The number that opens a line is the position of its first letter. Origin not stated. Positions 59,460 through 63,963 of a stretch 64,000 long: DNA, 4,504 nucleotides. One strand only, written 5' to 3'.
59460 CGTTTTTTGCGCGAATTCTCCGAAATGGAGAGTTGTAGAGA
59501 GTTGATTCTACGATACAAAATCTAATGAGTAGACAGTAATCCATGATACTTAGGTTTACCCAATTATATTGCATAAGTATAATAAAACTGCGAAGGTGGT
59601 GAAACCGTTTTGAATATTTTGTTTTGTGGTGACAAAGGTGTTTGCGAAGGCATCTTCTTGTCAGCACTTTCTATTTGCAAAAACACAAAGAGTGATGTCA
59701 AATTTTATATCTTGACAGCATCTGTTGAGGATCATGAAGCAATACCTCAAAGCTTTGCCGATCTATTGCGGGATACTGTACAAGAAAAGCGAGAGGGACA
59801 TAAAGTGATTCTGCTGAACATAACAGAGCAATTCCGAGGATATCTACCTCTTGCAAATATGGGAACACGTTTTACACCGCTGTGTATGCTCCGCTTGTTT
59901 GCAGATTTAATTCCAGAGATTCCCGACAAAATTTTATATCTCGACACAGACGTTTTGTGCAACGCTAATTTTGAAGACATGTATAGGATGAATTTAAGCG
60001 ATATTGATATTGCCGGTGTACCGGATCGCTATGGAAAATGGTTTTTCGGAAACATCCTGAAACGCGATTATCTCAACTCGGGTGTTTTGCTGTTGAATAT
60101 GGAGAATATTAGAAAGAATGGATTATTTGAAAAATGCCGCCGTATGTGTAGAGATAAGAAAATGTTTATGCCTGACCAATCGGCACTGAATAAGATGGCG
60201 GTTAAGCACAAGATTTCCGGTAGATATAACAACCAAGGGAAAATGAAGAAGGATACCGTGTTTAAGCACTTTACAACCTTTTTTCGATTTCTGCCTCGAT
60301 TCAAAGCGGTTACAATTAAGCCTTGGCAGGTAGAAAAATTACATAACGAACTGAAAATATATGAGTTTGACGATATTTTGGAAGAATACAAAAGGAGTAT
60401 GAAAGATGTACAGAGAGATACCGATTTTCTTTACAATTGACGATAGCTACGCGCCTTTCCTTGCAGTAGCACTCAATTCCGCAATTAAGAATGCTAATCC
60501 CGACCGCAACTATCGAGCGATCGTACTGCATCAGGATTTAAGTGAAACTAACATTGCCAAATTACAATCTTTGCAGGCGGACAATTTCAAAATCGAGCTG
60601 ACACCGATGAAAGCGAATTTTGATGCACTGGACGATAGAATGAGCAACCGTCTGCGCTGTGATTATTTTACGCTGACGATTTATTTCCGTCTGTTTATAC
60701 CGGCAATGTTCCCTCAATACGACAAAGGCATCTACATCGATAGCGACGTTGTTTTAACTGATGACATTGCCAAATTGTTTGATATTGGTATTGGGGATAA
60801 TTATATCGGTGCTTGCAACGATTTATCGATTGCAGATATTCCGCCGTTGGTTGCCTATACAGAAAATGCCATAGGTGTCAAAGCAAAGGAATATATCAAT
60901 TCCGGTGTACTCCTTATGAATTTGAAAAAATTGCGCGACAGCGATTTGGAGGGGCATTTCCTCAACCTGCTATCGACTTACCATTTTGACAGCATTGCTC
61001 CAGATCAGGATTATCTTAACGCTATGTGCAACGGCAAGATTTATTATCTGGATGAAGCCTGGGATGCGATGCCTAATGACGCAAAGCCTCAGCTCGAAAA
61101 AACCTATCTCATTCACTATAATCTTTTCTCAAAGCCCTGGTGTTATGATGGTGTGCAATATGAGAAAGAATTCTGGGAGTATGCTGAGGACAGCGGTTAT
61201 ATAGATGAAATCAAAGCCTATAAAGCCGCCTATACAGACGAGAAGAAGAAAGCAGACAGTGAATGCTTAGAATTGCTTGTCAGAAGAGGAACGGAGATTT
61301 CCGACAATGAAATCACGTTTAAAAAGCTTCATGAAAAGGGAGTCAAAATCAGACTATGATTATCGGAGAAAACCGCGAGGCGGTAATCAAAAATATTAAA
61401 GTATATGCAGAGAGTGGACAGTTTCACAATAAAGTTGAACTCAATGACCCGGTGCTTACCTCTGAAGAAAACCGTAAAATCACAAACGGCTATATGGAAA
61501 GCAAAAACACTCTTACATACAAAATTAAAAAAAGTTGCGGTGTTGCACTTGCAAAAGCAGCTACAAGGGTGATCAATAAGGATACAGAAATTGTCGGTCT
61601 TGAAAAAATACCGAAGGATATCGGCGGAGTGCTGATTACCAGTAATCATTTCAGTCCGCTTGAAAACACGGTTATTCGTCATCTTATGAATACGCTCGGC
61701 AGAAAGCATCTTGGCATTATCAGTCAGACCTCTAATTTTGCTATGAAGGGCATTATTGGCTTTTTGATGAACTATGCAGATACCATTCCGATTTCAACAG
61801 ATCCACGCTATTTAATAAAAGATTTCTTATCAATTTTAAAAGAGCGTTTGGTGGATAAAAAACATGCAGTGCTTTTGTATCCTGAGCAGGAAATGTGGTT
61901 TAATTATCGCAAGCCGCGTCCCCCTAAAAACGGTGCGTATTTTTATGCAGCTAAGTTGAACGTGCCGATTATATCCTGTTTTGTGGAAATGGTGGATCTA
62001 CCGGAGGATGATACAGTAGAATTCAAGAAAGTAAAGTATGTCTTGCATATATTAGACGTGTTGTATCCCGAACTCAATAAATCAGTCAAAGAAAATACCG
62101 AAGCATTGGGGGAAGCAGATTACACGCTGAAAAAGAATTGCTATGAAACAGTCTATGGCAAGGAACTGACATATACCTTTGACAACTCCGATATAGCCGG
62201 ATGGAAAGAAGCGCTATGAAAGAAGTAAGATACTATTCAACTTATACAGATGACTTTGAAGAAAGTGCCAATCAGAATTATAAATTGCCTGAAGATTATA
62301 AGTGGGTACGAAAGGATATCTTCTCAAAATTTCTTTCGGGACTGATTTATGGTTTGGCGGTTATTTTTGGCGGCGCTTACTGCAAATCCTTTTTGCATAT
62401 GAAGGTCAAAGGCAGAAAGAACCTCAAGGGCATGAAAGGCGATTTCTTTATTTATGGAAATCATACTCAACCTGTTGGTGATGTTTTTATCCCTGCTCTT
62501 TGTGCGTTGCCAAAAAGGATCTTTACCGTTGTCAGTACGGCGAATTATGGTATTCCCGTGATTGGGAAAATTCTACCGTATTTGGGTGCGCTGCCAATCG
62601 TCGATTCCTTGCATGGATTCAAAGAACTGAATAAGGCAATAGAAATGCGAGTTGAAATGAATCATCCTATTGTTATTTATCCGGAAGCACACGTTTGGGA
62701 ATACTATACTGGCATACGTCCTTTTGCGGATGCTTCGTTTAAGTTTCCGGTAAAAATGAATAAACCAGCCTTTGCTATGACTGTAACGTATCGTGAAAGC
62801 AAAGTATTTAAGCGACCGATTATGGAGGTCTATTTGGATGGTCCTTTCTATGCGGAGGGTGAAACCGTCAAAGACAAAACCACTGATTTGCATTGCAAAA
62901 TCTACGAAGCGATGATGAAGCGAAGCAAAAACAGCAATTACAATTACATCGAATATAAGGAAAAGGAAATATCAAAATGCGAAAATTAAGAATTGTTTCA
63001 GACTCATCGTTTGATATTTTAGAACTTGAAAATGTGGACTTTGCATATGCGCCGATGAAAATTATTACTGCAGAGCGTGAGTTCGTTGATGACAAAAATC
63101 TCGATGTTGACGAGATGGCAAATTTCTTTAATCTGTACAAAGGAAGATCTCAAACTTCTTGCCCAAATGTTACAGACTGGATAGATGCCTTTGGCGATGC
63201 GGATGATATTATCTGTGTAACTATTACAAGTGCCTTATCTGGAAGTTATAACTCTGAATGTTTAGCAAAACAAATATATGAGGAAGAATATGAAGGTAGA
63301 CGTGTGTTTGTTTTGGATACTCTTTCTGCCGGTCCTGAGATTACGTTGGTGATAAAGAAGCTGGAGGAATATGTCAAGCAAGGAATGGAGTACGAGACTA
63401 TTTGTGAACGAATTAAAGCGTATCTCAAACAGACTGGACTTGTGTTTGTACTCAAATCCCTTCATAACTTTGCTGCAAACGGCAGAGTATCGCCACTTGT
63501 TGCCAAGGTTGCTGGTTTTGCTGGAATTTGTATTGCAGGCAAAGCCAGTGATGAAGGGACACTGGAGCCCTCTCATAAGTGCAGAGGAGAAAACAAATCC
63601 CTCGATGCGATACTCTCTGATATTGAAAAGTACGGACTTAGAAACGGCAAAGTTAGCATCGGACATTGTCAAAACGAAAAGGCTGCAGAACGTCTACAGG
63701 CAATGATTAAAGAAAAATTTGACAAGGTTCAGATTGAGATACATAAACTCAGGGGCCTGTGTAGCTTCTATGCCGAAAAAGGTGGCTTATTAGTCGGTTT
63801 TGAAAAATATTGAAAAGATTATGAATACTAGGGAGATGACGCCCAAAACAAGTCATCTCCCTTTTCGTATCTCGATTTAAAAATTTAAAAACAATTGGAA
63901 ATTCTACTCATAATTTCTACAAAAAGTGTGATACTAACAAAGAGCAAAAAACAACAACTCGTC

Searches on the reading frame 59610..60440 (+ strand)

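Call 14: search_protein_families(library=pfam, proteins=[window:59610-60440:+], max_evalue=0.001)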
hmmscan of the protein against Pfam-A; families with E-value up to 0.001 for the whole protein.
window:59610-60440:+ (276 aa): 1 family
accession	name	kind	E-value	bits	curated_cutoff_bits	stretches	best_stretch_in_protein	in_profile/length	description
PF01501.26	Glyco_transf_8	-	3.2e-18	66.7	24.3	1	2-216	1-227/253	Glycosyl transferase family 8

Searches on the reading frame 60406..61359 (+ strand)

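Call 14: search_protein_families(library=pfam, proteins=[window:60406-61359:+], max_evalue=0.001)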
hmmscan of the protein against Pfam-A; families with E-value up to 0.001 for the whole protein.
window:60406-61359:+ (317 aa): 2 families
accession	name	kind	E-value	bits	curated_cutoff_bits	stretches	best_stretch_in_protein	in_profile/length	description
PF01501.26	Glyco_transf_8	-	2.6e-42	145.6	24.3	1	6-247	1-251/253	Glycosyl transferase family 8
PF18404.7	Glyco_transf_24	-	0.00034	20.5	25.7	1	14-208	11-205/268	Glucosyltransferase 24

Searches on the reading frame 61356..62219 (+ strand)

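Call 14: search_protein_families(library=pfam, proteins=[window:61356-62219:+], max_evalue=0.001)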
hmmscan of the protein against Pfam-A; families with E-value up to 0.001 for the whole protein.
window:61356-62219:+ (287 aa): 1 family
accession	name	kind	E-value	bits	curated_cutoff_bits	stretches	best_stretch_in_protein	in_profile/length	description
PF01553.26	Acyltransferase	-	1.2e-10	41.7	23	1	78-209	3-130/132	Acyltransferase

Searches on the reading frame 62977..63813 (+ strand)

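Call 14: search_protein_families(library=pfam, proteins=[window:62977-63813:+], max_evalue=0.001)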
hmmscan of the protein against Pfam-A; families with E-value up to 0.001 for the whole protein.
window:62977-63813:+ (278 aa): 1 family
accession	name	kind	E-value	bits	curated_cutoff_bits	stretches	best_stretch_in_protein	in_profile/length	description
PF02645.21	DegV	-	1.1e-45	156.6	27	1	3-271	1-273/280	Uncharacterised protein, DegV family COG1307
